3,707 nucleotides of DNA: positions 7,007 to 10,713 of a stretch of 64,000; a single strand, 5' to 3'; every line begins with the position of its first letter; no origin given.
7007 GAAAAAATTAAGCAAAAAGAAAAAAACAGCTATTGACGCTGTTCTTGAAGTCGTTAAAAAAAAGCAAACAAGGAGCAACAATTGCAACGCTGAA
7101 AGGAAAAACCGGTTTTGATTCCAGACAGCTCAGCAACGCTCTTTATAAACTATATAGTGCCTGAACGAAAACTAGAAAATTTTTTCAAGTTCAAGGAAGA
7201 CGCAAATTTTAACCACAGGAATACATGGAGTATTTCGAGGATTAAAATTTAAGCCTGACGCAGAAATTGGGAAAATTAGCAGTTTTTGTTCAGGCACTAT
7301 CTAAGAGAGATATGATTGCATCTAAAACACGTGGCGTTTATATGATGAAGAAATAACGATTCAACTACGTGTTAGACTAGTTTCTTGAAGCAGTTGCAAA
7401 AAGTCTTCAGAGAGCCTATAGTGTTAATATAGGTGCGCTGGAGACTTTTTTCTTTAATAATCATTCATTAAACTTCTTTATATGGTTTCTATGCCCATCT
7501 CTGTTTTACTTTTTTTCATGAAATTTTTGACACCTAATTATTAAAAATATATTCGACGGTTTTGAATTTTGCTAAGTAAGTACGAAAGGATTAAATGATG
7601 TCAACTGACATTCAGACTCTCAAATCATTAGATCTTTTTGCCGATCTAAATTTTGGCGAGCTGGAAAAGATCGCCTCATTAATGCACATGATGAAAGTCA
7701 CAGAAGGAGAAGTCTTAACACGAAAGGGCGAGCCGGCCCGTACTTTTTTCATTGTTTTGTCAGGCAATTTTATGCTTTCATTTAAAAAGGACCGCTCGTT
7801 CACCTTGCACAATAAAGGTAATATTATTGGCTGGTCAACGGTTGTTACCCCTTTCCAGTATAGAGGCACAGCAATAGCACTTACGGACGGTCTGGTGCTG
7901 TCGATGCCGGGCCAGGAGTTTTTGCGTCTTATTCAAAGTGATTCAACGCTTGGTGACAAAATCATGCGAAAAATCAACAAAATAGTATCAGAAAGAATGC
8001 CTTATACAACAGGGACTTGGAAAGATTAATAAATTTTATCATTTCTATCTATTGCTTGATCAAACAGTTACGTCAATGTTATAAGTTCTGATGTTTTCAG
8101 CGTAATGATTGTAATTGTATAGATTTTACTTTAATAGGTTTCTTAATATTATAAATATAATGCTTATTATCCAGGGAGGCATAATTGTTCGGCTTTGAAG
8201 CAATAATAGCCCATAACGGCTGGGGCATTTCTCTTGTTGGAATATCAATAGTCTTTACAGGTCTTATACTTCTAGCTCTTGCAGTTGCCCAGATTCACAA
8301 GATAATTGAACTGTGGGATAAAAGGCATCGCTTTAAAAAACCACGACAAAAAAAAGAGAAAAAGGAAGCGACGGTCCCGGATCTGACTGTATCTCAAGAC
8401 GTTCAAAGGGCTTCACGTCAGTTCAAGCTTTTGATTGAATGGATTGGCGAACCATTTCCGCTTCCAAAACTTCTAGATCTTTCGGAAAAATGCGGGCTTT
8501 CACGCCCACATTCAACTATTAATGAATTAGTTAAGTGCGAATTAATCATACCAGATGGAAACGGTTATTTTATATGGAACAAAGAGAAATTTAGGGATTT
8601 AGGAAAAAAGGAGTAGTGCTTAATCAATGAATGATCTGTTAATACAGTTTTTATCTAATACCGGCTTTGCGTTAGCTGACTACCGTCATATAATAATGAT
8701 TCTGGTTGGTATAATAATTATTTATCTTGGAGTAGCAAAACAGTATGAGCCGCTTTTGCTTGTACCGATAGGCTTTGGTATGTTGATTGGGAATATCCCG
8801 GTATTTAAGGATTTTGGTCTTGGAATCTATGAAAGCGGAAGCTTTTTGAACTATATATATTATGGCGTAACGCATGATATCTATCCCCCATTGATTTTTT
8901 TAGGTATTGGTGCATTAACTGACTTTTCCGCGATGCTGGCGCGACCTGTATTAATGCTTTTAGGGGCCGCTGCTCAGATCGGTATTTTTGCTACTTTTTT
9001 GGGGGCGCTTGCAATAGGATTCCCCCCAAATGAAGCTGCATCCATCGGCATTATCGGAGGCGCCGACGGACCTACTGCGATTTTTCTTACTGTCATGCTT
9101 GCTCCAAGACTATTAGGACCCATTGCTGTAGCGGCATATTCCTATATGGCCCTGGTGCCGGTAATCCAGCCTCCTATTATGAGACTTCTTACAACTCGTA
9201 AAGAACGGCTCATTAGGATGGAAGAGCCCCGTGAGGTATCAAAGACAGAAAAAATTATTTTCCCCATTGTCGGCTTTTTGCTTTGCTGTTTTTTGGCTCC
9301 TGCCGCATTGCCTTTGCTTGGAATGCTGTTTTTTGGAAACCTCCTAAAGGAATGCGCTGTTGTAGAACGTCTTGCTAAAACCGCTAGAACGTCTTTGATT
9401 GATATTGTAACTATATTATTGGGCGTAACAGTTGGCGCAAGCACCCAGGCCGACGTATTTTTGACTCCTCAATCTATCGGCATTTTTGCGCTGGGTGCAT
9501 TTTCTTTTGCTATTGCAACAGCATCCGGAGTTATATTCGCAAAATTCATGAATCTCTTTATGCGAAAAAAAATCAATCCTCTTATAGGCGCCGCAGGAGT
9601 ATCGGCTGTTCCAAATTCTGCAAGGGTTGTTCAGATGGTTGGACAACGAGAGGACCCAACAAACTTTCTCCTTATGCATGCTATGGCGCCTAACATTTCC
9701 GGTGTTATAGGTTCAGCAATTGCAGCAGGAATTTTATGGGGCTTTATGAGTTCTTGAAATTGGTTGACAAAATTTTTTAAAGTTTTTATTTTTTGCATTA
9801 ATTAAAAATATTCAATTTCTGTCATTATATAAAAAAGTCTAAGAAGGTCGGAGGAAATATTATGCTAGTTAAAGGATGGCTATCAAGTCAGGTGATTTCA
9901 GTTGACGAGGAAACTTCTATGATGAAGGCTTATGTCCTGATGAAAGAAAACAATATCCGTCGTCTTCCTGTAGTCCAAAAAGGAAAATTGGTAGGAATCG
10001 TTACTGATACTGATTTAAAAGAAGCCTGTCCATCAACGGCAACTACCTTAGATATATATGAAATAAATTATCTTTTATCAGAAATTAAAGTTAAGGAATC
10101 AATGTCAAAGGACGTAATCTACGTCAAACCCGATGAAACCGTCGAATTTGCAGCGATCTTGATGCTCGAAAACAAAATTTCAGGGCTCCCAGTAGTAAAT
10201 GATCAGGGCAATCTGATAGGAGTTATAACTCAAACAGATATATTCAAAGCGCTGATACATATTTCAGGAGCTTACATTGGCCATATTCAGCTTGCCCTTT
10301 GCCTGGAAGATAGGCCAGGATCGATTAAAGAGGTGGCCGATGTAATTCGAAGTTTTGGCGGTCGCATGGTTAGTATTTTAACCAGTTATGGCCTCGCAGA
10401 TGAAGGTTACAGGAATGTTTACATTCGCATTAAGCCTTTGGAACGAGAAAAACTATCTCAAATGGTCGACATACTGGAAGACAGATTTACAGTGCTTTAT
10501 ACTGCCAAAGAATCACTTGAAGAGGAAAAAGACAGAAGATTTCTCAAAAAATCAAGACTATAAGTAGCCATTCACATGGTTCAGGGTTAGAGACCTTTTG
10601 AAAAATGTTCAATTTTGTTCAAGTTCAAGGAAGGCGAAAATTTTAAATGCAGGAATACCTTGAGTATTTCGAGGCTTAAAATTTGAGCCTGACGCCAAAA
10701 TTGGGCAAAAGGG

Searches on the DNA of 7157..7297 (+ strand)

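Call 58: search_dna_similar(query=window:7157-7297:+, collection=phages, mode=distant, max_evalue=0.001)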
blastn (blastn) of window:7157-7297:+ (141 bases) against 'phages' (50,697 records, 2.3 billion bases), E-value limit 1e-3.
No match.

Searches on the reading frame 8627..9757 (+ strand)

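Call 15: search_protein_families(library=pfam, proteins=[window:8627-9757:+])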
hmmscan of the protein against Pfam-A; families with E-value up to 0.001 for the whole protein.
window:8627-9757:+ (376 aa): 1 family
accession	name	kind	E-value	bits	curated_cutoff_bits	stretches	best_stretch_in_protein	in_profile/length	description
PF03977.18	OAD_beta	-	1.4e-157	524.6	31.6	1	21-373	2-348/349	Na+-transporting oxaloacetate decarboxylase beta subunit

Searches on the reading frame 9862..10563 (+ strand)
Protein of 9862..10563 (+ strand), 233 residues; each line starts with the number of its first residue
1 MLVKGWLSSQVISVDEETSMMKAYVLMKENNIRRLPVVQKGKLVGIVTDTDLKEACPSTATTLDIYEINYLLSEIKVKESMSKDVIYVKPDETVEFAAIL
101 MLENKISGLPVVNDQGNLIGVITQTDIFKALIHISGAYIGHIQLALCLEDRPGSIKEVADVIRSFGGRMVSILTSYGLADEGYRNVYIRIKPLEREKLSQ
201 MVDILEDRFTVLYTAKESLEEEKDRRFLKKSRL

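Call 15: search_protein_families(library=pfam, proteins=[window:9862-10563:+])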
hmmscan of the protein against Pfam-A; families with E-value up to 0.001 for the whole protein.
window:9862-10563:+ (233 aa): 1 family
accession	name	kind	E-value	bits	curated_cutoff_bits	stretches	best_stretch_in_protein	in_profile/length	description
PF00571.33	CBS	-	3e-34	117.5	24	2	77-132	1-56/57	CBS domain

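Call 39: find_encoding_contigs(protein=window:9862-10563:+, flank=3000, max_places=6)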
Protein window:9862-10563:+ (233 aa): 23 contigs read that carry it; 6 places shown.
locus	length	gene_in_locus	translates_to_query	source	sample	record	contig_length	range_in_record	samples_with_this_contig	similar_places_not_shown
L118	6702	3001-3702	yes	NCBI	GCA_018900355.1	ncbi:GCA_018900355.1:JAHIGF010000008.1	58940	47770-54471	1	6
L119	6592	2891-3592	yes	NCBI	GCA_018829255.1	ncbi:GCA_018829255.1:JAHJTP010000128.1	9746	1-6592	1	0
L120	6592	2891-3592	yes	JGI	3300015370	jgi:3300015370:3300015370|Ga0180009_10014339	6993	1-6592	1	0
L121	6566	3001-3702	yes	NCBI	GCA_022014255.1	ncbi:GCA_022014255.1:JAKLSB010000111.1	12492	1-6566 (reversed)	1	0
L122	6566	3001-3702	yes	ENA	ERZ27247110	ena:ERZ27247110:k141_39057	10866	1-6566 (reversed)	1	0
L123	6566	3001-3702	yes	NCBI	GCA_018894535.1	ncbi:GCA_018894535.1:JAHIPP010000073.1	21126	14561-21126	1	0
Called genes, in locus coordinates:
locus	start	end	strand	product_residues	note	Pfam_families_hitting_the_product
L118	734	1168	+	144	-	PF00027:cNMP_binding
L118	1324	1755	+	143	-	PF04277:OAD_gamma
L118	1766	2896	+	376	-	PF03977:OAD_beta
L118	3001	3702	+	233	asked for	PF00571:CBS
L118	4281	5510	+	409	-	PF03453:MoeA_N, PF00994:MoCF_biosynth, PF03454:MoeA_C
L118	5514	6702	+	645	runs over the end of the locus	PF03453:MoeA_N, PF00994:MoCF_biosynth, PF03454:MoeA_C, PF12727:PBP_like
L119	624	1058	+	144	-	PF00027:cNMP_binding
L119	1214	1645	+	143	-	PF04277:OAD_gamma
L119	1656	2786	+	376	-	PF03977:OAD_beta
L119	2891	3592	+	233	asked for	PF00571:CBS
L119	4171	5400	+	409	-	PF03453:MoeA_N, PF00994:MoCF_biosynth, PF03454:MoeA_C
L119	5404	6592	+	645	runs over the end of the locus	PF03453:MoeA_N, PF00994:MoCF_biosynth, PF03454:MoeA_C, PF12727:PBP_like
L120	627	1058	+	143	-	PF00027:cNMP_binding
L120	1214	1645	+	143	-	PF04277:OAD_gamma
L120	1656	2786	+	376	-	PF03977:OAD_beta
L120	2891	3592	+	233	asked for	PF00571:CBS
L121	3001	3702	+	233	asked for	PF00571:CBS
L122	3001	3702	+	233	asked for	PF00571:CBS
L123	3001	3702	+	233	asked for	PF00571:CBS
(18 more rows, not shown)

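Call 46: find_related_loci(query=window:9862-10563:+, collection=metagenome_contigs, flank=7000)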
Query window:9862-10563:+ (233 aa) in metagenome_contigs; peptide patterns used: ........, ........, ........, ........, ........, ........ (x = any residue, [..] = any of these).
497 stretches matched a pattern; 185 encode a relative of the query (tblastn E <= 1e-3); the best 80 are kept; 80 distinct loci.
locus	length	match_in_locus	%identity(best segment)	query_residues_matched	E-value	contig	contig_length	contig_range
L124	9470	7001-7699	91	1-233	3e-141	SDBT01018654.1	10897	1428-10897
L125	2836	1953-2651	88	1-233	4e-143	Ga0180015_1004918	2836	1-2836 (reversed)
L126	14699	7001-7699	86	1-233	3e-133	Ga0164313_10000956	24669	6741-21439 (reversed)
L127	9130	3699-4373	88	1-225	3e-132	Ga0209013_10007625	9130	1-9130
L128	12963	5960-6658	83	1-233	3e-131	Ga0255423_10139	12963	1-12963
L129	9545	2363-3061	83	1-233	3e-131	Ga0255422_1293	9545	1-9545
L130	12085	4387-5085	83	1-233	3e-131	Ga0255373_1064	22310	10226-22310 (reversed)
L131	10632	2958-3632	86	1-225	7e-131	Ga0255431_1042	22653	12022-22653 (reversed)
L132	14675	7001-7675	85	1-225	8e-131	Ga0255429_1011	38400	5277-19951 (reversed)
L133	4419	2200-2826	86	1-209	2e-123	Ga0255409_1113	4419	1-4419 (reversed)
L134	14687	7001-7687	78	1-229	6e-119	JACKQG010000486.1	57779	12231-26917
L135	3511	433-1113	77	1-227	2e-119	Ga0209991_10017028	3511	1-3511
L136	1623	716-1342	69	1-227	1e-108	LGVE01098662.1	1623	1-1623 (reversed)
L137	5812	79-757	78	1-226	1e-101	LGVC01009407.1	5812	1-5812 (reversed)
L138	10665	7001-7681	64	1-226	2e-97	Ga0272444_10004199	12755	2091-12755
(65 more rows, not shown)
